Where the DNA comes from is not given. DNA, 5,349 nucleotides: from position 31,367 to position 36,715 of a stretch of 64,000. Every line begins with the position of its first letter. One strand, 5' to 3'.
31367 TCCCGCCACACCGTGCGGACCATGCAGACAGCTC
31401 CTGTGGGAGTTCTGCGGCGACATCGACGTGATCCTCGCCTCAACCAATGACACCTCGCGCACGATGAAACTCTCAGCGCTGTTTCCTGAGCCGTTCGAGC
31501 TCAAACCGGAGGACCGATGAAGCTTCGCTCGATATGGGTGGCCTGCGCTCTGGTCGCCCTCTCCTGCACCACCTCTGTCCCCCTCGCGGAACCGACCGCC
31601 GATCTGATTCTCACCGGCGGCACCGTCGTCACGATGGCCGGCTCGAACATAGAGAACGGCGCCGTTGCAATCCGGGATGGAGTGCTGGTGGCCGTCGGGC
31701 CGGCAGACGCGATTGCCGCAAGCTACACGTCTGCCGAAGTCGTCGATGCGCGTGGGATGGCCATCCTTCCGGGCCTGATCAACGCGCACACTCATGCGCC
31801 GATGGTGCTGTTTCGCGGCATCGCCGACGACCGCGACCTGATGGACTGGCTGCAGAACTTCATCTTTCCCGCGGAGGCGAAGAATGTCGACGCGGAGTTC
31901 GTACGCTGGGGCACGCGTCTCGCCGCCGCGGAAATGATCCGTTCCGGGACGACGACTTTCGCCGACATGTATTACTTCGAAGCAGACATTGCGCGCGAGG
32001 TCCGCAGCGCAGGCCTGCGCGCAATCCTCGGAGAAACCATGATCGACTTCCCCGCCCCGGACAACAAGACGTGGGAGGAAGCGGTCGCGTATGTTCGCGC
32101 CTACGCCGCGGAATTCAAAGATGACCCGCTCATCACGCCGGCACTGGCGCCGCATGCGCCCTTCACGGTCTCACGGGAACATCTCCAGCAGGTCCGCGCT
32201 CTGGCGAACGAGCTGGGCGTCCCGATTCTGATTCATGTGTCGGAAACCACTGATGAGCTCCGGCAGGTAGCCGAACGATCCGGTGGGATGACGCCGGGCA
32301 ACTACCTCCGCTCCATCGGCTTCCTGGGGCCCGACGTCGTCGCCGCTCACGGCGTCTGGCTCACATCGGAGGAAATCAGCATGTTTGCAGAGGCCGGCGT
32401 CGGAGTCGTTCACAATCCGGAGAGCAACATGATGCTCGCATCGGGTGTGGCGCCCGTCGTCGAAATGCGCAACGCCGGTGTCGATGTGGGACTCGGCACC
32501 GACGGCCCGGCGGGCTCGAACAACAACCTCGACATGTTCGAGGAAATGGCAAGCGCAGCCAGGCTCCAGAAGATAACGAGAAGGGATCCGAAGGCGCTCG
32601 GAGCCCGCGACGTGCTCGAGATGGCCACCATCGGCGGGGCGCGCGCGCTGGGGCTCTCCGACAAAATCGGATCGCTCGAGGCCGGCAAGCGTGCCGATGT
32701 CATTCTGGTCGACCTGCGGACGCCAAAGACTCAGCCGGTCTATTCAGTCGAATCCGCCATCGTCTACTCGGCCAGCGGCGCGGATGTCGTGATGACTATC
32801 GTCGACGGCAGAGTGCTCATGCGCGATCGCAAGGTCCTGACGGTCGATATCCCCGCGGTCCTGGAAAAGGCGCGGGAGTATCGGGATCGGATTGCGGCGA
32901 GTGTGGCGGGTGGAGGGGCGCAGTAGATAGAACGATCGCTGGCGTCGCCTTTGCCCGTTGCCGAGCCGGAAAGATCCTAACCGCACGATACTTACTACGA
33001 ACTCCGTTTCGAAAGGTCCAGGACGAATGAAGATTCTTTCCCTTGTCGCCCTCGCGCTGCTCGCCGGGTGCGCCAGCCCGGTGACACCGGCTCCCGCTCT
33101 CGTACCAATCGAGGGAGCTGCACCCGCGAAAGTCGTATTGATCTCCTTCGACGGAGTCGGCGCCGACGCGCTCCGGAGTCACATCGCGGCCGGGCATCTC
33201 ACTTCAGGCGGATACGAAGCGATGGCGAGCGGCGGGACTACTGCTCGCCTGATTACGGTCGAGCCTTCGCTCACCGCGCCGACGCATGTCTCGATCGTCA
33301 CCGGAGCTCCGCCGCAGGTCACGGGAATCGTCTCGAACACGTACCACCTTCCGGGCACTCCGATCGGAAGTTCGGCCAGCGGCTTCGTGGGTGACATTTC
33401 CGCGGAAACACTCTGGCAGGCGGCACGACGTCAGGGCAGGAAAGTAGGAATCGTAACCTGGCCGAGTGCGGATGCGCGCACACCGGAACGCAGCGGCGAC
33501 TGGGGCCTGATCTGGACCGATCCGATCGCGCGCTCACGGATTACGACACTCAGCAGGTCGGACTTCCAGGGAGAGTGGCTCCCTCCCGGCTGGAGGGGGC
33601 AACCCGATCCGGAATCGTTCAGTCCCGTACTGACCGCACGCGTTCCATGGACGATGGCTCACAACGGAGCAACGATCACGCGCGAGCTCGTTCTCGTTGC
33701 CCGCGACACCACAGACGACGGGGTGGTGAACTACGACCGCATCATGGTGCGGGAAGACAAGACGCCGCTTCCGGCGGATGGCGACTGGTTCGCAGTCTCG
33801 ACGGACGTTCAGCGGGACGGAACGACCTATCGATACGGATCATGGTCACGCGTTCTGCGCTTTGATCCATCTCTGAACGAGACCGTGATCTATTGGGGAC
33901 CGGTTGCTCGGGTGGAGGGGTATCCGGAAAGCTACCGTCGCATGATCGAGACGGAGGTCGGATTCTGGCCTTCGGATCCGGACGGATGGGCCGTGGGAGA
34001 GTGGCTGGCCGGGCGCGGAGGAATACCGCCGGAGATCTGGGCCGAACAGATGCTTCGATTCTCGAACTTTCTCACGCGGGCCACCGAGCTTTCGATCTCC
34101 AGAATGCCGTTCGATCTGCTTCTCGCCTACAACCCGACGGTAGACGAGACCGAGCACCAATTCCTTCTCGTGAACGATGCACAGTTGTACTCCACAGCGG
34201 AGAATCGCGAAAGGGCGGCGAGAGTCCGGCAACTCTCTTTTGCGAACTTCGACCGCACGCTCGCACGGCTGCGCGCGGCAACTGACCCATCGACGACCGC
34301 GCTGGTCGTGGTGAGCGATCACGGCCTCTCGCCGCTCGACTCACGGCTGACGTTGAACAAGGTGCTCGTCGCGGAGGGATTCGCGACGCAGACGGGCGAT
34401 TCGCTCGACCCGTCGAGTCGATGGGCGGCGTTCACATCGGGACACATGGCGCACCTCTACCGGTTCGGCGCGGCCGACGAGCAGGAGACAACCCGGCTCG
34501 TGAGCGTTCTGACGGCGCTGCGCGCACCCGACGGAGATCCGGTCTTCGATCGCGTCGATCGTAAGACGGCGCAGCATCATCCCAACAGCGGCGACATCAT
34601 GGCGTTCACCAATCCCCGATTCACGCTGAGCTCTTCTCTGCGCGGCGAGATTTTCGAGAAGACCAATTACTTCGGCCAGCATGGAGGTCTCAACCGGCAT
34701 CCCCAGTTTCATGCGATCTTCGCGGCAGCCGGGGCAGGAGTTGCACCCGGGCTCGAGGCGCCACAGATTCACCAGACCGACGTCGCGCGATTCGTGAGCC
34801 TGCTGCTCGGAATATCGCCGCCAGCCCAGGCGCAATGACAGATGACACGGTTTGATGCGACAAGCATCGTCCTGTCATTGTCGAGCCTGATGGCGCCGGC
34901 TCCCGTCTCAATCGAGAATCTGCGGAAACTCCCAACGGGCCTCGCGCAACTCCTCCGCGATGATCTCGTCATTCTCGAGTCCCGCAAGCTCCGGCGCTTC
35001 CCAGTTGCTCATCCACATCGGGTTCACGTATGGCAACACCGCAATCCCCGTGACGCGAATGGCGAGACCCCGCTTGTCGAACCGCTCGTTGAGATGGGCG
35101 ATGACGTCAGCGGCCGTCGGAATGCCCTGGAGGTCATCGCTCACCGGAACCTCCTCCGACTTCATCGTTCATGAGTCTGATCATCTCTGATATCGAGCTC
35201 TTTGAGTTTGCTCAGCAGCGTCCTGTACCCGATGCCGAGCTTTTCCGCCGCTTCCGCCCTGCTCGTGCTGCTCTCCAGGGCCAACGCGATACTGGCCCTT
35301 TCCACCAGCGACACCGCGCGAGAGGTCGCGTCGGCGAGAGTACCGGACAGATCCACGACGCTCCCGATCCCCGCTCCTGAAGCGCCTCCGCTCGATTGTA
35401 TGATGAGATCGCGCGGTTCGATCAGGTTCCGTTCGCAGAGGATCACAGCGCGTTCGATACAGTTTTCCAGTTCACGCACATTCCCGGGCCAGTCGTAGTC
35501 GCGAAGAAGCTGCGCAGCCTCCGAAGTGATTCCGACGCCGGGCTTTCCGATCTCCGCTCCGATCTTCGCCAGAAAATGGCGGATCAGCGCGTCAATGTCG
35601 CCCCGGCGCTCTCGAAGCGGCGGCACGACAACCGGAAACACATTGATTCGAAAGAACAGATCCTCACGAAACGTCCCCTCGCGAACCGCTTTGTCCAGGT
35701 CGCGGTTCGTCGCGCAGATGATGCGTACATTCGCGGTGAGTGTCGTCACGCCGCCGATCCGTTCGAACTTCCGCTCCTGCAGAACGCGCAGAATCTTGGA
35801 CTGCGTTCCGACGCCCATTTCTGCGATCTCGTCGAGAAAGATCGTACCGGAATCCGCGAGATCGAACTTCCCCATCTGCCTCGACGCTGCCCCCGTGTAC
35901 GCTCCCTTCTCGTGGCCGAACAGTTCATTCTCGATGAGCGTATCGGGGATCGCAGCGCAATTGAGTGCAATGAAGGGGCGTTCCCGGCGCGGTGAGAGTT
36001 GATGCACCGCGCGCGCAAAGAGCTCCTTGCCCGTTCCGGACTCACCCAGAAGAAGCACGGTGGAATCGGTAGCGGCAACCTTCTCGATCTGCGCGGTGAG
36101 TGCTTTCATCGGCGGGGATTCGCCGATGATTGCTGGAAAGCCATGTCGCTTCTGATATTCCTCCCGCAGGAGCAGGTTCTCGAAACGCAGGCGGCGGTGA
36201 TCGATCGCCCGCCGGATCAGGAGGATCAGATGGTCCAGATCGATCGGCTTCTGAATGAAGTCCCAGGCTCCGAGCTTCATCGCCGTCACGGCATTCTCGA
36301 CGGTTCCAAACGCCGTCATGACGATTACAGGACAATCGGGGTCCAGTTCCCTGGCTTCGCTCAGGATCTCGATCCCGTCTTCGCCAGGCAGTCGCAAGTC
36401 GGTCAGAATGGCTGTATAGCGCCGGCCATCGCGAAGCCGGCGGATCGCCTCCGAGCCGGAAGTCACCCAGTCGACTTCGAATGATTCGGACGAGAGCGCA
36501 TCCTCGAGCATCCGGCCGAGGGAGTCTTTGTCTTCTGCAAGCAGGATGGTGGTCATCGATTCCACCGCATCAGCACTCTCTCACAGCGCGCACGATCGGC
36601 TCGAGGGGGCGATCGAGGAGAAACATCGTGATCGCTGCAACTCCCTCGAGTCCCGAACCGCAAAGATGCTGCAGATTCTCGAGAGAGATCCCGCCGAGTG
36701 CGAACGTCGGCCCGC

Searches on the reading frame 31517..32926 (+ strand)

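Call 43: search_protein_families(library=pfam, proteins=[window:31517-32926:+], max_evalue=0.00001)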
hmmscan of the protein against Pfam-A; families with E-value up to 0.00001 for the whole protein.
window:31517-32926:+ (469 aa): 2 families
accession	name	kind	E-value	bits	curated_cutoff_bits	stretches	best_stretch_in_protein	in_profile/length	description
PF01979.26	Amidohydro_1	-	1.3e-78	265.1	25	1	83-433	2-344/345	Amidohydrolase family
PF07969.17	Amidohydro_3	-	3e-22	80.2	29.7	1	217-434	258-471/472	Amidohydrolase family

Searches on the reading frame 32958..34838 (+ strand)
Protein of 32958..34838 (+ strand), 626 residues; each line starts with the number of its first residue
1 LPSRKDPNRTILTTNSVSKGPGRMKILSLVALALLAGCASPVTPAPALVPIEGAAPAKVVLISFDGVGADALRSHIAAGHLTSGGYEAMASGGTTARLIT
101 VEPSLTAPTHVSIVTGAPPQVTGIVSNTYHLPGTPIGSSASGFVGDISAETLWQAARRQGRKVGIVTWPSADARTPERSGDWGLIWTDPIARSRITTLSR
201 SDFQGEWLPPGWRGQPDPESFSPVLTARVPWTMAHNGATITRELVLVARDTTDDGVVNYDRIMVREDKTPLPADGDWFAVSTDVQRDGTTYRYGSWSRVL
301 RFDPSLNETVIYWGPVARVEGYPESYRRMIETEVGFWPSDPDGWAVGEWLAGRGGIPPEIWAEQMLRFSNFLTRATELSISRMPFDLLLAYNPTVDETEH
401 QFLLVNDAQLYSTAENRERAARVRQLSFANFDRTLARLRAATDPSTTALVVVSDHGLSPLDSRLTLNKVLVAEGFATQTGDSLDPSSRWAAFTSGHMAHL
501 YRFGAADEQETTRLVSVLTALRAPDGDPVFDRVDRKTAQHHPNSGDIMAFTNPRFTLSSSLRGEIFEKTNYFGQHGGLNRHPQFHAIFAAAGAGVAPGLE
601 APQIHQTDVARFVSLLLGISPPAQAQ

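Call 43: search_protein_families(library=pfam, proteins=[window:32958-34838:+], max_evalue=0.00001)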
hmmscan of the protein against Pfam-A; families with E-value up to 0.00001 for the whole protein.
window:32958-34838:+ (626 aa): 1 family
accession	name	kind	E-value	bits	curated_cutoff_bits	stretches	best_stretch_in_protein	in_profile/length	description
PF01663.27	Phosphodiest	-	4.4e-33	115.7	23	2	59-186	1-120/342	Type I phosphodiesterase / nucleotide pyrophosphatase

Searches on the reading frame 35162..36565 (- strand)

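Call 43: search_protein_families(library=pfam, proteins=[window:35162-36565:-], max_evalue=0.00001)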
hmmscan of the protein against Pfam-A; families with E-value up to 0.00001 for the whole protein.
window:35162-36565:- (467 aa): 10 families
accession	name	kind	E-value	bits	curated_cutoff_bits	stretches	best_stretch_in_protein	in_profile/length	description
PF00158.32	Sigma54_activat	-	2.5e-70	236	20.2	1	146-312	1-167/168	Sigma-54 interaction domain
PF25601.1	AAA_lid_14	-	3.7e-25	88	27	1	318-388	1-71/87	AAA+ ATPase lid domain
PF00072.30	Response_reg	-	5e-25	88.3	30.2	1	7-117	1-110/111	Response regulator receiver domain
PF14532.12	Sigma54_activ_2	-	4.6e-21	75.9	25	1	147-317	1-138/138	Sigma-54 interaction domain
PF00004.35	AAA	-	1.1e-07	32.8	21.2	1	170-305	1-129/131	ATPase family associated with various cellular activities (AAA)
PF02954.25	HTH_8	-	9.6e-07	28.9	22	1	420-457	4-42/42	Bacterial regulatory protein, Fis family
PF07728.20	AAA_5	-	1.5e-06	28.7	22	1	170-288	2-123/139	AAA domain (dynein-related subfamily)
PF07724.20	AAA_2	-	3.2e-06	27.7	27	1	168-295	4-132/166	AAA domain (Cdc48 subfamily)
PF00493.29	MCM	-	5.5e-06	26.1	23.3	0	165-292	55-177/224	MCM P-loop domain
PF01078.27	Mg_chelatase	-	8.3e-06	25.8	20.3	0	225-287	93-157/207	Magnesium chelatase, subunit ChlI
